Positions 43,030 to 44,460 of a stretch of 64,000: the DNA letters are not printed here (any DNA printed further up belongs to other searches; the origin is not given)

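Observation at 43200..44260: NRPS adenylation domain interrupted by a complete PRMT-like (protein arginine methyltransferase) fold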

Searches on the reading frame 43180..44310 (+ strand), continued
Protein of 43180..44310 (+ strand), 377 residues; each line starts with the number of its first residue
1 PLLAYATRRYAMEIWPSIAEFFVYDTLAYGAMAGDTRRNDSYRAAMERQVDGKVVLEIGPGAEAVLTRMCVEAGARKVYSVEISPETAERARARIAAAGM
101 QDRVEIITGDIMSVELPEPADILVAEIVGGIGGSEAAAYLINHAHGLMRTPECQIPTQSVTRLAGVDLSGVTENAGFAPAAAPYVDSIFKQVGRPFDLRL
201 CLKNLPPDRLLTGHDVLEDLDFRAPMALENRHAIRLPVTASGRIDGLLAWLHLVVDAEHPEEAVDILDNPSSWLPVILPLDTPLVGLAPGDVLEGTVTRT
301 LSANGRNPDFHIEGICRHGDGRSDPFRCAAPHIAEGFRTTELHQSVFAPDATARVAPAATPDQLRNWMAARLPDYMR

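Call 43: get_annotated_region(hit=H1, flank=9000)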
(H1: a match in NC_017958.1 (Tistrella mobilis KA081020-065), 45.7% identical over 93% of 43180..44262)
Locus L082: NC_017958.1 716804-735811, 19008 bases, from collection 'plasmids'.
description: Tistrella mobilis KA081020-065 plasmid pTM3, complete sequence
organism: Tistrella mobilis KA081020-065 (NCBI taxid 1110502)
taxonomy: Bacteria; Pseudomonadota; Alphaproteobacteria; Geminicoccales; Geminicoccaceae; Tistrella; Tistrella mobilis; Tistrella mobilis KA081020-065
host: -; source: -; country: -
typing (MOB-suite, as given by PLSDB): conjugative; replicon rep_cluster_10; relaxase MOBH; mating-pair formation MPF_G
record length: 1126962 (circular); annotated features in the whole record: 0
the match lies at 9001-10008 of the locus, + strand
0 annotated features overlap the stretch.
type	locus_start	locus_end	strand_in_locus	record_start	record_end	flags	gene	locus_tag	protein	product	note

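Call 49: search_solved_structures(query=A1, max_evalue=0.001, show_alignments=2)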
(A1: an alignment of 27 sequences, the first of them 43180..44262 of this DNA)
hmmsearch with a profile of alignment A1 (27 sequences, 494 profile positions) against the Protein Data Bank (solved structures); distinct sequences matched with E-value up to 0.001: 159 (the best 60 are shown).
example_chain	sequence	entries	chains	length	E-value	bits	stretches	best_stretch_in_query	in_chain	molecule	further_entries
9be3_A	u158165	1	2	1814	5.1e-44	154.1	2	381-483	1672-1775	Linear gramicidin synthase subunit A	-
6mfz_A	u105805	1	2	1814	5.1e-44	154.1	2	381-483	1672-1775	Linear gramicidin synthase subunit A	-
9meh_A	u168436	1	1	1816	5.1e-44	154.1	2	381-483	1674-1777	Linear gramicidin synthase subunit A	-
9be4_A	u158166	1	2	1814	2.8e-43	151.6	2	381-483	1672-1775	Linear gramicidin synthase subunit A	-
9lcp_A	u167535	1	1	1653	5e-37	131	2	383-493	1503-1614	PvdL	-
9lcq_A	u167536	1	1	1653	5e-37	131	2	383-493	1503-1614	PvdL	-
9lco_A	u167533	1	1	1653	2.8e-36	128.6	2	383-493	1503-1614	PvdL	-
5lv4_A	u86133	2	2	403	5e-28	101.3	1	44-187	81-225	Protein arginine N-methyltransferase 6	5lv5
6sqk_A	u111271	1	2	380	5.2e-28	101.3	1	44-187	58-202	Protein arginine N-methyltransferase 6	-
4c03_A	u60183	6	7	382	5.2e-28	101.3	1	44-187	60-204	PROTEIN ARGININE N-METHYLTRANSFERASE 6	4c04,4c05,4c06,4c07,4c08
6sq3_A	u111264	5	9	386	5.4e-28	101.2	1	44-187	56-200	Protein arginine N-methyltransferase 6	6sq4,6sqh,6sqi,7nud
7nue_A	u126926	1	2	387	5.4e-28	101.2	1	44-187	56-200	Protein arginine N-methyltransferase 6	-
7p2r_A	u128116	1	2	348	5.9e-28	101.1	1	44-187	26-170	Protein arginine N-methyltransferase 6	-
5fqn_A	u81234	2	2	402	6e-28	101.1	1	44-187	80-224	PROTEIN ARGININE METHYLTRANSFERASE 6 | PROTEIN ARGININE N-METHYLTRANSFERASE 6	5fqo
6mfy_A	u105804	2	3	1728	8e-28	100.7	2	382-483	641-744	Linear gramicidin synthase subunit A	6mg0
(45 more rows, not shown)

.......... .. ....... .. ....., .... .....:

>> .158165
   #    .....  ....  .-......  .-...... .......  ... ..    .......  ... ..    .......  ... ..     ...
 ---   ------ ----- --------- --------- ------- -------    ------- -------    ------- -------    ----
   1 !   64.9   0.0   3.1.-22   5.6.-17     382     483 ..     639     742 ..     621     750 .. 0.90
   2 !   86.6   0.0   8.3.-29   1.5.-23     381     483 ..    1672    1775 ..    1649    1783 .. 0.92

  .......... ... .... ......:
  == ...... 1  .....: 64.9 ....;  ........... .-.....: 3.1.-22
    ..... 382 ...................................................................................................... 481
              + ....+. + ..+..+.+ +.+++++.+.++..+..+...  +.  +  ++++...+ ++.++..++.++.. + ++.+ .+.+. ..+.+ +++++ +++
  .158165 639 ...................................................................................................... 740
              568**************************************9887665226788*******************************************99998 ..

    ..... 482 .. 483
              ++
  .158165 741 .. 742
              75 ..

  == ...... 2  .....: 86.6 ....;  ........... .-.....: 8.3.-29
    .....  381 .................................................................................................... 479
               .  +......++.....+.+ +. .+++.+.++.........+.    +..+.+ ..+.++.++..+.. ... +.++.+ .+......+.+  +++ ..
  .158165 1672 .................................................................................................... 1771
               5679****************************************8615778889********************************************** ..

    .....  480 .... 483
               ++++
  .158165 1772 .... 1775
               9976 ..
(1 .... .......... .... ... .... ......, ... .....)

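Call 53: get_annotated_region(hit=H5, flank=9000)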
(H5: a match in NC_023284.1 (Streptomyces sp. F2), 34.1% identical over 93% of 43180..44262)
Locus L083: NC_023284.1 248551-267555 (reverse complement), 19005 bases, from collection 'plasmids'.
description: Streptomyces sp. F2 plasmid pFRL4, complete sequence
organism: Streptomyces sp. F2 (NCBI taxid 317660)
taxonomy: Bacteria; Actinomycetota; Actinomycetes; Kitasatosporales; Streptomycetaceae; Streptomyces; Streptomyces sp. F2
host: -; source: -; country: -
typing (MOB-suite, as given by PLSDB): non-mobilizable
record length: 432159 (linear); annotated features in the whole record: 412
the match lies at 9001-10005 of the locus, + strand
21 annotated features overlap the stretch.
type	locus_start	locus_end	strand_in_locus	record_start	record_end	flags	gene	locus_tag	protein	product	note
CDS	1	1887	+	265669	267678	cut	-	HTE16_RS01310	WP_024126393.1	cation-translocating P-type ATPase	-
CDS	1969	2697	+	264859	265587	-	-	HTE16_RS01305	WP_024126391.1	hypothetical protein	-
CDS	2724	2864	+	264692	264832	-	-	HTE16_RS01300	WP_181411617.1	hypothetical protein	-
CDS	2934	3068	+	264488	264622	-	-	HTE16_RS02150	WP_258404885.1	hypothetical protein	-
CDS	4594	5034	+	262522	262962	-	-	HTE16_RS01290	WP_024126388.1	GFA family protein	-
CDS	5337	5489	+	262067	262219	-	-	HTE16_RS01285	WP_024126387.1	hypothetical protein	-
CDS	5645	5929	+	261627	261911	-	-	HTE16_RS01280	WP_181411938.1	GFA family protein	-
CDS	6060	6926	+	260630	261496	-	-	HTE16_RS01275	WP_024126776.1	arginine deiminase family protein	-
CDS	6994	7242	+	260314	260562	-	-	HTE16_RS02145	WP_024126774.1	sodium:hydrogen antiporter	-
CDS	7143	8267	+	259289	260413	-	-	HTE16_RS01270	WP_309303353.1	cation:proton antiporter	GO:0006812 - monoatomic cation transport [Evidence IEA]; GO:0055085 - transmembrane transport [Evidence IEA]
CDS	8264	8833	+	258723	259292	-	-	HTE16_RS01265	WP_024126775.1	nitroreductase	-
CDS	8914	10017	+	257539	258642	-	-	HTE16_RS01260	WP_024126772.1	class I SAM-dependent methyltransferase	-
CDS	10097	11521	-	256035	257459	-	-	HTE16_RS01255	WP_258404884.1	transcriptional regulator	-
CDS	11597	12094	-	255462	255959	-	-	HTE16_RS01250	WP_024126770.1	helix-turn-helix transcriptional regulator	-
CDS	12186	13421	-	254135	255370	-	-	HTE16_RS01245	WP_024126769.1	cytochrome P450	-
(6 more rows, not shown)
